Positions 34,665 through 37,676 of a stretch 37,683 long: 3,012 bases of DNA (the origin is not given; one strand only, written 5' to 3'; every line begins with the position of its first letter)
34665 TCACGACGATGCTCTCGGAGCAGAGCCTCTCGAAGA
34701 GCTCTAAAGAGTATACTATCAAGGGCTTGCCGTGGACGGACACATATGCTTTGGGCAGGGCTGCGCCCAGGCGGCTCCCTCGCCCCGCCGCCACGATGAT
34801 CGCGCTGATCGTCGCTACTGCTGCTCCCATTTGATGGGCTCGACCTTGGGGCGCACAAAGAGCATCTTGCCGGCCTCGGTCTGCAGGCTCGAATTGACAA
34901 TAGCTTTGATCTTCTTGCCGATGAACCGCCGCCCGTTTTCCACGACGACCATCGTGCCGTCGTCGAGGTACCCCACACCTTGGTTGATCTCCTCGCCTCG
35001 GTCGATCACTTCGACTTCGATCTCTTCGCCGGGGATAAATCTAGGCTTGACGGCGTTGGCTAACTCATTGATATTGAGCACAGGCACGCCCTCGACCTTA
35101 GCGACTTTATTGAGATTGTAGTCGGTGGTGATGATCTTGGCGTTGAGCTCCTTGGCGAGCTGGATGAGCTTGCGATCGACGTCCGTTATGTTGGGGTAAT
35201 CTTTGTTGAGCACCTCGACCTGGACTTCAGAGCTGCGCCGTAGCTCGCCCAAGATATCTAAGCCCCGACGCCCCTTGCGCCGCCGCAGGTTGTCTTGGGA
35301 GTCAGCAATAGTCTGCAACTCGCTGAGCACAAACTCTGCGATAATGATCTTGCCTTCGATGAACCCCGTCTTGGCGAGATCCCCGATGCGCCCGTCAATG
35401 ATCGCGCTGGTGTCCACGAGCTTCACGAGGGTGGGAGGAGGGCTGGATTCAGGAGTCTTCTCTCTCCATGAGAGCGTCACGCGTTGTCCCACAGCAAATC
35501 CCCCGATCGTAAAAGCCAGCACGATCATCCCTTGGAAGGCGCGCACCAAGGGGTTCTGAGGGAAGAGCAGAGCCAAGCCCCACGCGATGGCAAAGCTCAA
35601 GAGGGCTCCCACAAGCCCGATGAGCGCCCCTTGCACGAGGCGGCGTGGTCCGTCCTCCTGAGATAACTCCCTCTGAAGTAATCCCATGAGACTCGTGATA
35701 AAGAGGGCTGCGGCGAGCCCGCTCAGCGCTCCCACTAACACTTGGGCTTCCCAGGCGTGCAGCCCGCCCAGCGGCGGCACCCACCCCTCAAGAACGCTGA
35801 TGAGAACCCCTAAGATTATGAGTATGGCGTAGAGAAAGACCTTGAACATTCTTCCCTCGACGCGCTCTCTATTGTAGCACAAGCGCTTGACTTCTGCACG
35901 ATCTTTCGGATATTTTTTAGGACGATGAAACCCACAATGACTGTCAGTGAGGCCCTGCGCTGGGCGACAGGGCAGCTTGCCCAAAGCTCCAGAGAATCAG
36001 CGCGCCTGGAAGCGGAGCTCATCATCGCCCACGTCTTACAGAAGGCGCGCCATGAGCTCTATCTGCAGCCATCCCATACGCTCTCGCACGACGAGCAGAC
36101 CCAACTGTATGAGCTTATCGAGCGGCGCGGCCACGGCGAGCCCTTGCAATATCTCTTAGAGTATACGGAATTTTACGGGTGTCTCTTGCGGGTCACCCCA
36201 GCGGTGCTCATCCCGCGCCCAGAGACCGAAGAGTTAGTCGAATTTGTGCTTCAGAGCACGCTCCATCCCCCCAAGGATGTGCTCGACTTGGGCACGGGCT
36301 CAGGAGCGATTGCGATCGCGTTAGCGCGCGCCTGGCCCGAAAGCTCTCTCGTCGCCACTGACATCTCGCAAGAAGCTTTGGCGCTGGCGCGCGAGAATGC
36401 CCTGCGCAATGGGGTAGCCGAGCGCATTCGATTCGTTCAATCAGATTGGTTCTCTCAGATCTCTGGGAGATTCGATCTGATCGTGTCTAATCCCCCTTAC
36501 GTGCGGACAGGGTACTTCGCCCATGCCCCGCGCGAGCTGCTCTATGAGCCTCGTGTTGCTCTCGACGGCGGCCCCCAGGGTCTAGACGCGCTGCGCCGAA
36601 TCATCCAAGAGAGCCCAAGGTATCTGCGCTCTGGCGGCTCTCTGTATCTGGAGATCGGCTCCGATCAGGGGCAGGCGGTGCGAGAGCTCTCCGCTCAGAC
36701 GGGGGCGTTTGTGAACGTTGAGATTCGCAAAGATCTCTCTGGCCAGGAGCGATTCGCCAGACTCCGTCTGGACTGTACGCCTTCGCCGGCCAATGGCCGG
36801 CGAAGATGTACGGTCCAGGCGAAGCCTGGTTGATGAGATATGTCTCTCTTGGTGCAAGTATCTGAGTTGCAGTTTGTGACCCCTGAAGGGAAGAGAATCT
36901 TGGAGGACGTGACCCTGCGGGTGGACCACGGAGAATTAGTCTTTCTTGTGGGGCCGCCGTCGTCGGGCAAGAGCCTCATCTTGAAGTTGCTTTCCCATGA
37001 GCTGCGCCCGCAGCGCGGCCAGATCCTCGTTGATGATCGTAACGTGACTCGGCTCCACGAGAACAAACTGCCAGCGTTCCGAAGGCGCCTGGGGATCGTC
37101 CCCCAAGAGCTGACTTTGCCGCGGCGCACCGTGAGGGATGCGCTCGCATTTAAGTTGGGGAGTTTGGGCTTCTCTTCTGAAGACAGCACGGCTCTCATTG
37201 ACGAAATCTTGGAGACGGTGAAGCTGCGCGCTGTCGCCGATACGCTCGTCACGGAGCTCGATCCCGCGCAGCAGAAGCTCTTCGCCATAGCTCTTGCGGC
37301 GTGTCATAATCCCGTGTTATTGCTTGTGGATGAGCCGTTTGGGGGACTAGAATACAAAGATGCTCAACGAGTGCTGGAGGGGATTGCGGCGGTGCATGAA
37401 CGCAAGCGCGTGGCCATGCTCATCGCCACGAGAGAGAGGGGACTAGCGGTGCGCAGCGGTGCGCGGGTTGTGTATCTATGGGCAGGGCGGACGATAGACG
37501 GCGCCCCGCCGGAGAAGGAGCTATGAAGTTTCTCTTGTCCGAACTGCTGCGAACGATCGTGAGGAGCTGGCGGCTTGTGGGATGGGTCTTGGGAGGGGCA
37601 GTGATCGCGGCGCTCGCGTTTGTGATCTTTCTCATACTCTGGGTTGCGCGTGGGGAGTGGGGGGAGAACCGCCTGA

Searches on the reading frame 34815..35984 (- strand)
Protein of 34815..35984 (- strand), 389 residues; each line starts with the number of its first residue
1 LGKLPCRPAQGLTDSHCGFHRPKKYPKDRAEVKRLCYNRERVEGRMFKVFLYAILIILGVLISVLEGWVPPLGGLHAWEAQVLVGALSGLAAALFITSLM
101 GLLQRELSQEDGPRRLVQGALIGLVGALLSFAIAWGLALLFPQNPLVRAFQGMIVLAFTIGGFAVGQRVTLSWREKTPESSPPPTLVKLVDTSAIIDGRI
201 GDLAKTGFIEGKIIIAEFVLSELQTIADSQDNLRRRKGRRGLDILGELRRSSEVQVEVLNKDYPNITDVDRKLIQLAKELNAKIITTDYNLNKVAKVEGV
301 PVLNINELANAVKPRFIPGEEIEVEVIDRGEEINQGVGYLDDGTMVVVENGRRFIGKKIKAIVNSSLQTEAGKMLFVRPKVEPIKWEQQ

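Call 26: search_protein_families(library=pfam, proteins=[window:34815-35984:-], max_evalue=0.001)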
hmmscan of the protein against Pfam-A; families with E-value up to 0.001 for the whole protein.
window:34815-35984:- (389 aa): 3 families
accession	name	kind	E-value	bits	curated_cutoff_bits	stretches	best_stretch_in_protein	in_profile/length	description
PF01850.27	PIN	-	8.8e-08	33.2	23.6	1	189-296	2-119/120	PIN domain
PF01938.26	TRAM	-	7.8e-06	26.1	21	1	318-363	4-48/61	TRAM domain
PF13638.12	PIN_4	-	0.00011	22.9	21.9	1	209-304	20-130/132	PIN domain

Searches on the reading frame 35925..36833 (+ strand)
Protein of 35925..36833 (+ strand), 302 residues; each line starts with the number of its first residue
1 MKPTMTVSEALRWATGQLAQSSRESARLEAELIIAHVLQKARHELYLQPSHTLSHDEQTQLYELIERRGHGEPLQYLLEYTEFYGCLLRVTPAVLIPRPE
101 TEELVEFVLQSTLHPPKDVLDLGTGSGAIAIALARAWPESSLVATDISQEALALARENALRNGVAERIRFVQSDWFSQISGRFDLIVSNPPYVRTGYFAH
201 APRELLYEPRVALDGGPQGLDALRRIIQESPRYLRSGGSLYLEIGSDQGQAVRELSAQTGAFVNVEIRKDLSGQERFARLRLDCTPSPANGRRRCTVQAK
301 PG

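Call 26: search_protein_families(library=pfam, proteins=[window:35925-36833:+], max_evalue=0.001)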
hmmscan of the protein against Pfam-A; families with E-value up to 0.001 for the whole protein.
window:35925-36833:+ (302 aa): 19 families
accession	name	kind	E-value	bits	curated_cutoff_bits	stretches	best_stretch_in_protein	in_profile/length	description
PF05175.20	MTS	-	5.5e-22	78.6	23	1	112-195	26-111/170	Methyltransferase small domain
PF17827.6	PrmC_N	-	3e-20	73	23.4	1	9-78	1-70/71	PrmC N-terminal domain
PF13847.12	Methyltransf_31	-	2.7e-14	53.5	27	1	117-243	5-110/145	Methyltransferase domain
PF13649.12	Methyltransf_25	-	1.2e-13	52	27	1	119-189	1-71/97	Methyltransferase domain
PF08242.18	Methyltransf_12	-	4.2e-12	47.1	30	1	120-189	1-72/98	Methyltransferase domain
PF06325.19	PrmA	-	4.2e-12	46.6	22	1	107-189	153-233/296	Ribosomal protein L11 methyltransferase (PrmA)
PF08241.18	Methyltransf_11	-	6.8e-10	39.9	21.2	1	120-189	1-67/95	Methyltransferase domain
PF13489.12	Methyltransf_23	-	3e-08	34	27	1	105-189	13-88/164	Methyltransferase domain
PF01170.24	UPF0020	-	4.1e-07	30.3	22.3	1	138-194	75-133/197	RMKL-like, methyltransferase domain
PF09445.16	Methyltransf_15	-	1.6e-06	28.2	22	1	119-192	4-81/165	RNA cap guanine-N2 methyltransferase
PF00891.24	Methyltransf_2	-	3.8e-06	26.8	22.3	1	111-185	58-130/210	O-methyltransferase domain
PF10294.15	Methyltransf_16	-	6.3e-06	26.5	21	1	114-186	45-124/174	Lysine methyltransferase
PF12847.13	Methyltransf_18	-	1.6e-05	25.4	27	1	113-186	12-86/151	Methyltransferase domain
PF01209.24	Ubie_methyltran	-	9.4e-05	22.3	20.1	1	114-174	46-106/233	ubiE/COQ5 methyltransferase family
PF01596.23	Methyltransf_3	-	0.00011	22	22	1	113-174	42-104/204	O-methyltransferase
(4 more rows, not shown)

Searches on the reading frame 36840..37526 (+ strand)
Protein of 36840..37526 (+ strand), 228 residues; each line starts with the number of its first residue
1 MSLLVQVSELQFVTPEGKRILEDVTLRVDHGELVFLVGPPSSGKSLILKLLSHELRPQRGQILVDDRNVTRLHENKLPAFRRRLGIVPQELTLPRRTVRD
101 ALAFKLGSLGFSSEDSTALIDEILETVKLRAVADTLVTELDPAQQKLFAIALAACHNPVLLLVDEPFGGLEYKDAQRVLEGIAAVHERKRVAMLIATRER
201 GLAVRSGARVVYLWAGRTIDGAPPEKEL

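Call 26: search_protein_families(library=pfam, proteins=[window:36840-37526:+], max_evalue=0.001)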
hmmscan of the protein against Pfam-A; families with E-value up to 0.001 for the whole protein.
window:36840-37526:+ (228 aa): 3 families
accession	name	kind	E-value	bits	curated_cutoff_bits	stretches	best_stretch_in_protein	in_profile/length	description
PF00005.33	ABC_tran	-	9.7e-25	88.2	25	1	21-167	1-136/137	ABC transporter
PF13191.12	AAA_16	-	1.2e-05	26.4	32.6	1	27-144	18-142/167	AAA ATPase domain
PF13401.12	AAA_22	-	0.00089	20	27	0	30-144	4-94/130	AAA domain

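Call 52: search_protein_families(library=ncbifam, proteins=[window:36840-37526:+], max_evalue=0.001)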
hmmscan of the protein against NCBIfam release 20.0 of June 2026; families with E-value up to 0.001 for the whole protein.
window:36840-37526:+ (228 aa): 171 families (the best 25 are shown)
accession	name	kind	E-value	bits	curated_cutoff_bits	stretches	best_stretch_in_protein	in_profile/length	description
TIGR02673.1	FtsE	equivalog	1.9e-39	135.6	264.85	1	5-216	2-213/214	cell division ATP-binding protein FtsE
TIGR02315.1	ABC_phnC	equivalog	2.6e-28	99.1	266.1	1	5-219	2-225/243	phosphonate ABC transporter ATP-binding protein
NF006987.0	PRK09452.1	equivalog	1.4e-27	96.4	482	1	4-222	17-231/378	spermidine/putrescine ABC transporter ATP-binding protein PotA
TIGR00968.1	3a0106s01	subfamily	9.5e-26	90.8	342.75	1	19-219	14-210/237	sulfate ABC transporter ATP-binding protein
TIGR04521.1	ECF_ATPase_2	equivalog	2.4e-25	89.2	330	1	14-224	14-229/279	energy-coupling factor transporter ATPase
TIGR01186.1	proV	subfamily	4.3e-25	88.6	326.6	1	19-224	7-214/363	betaine/proline/choline family ABC transporter ATP-binding protein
TIGR03265.1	PhnT2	equivalog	6.1e-25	88.2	457.7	1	18-219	17-214/353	putative 2-aminoethylphosphonate ABC transporter ATP-binding protein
TIGR03864.1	PQQ_ABC_ATP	hypoth_equivalog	2.2e-24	86.2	302.25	1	17-216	13-208/236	ABC transporter, ATP-binding subunit, PQQ-dependent alcohol dehydrogenase system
NF040840.2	tungstate_WtpC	equivalog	2.5e-24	86.2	440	1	21-218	16-209/347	tungstate ABC transporter ATP-binding protein WtpC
NF007027.0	PRK09493.1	equivalog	2.6e-24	85.9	379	1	19-224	15-220/240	glutamine ABC transporter ATP-binding protein GlnQ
TIGR02982.1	heterocyst_DevA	subfamily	4.9e-24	85.1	295.8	1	18-201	18-203/220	ABC exporter ATP-binding subunit, DevA family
TIGR03258.1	PhnT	equivalog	8.2e-24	84.3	499.15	1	13-219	16-219/359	2-aminoethylphosphonate ABC transport system ATP-binding subunit PhnT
TIGR01166.1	cbiO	subfamily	1.6e-23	83.2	211.8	1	16-197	3-184/190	cobalt ABC transporter, ATP-binding protein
TIGR04520.1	ECF_ATPase_1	equivalog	2.3e-23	83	315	1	6-224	2-220/269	energy-coupling factor transporter ATPase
NF010158.0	PRK13637.1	equivalog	2.5e-23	82.6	390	1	14-216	16-221/287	energy-coupling factor transporter ATPase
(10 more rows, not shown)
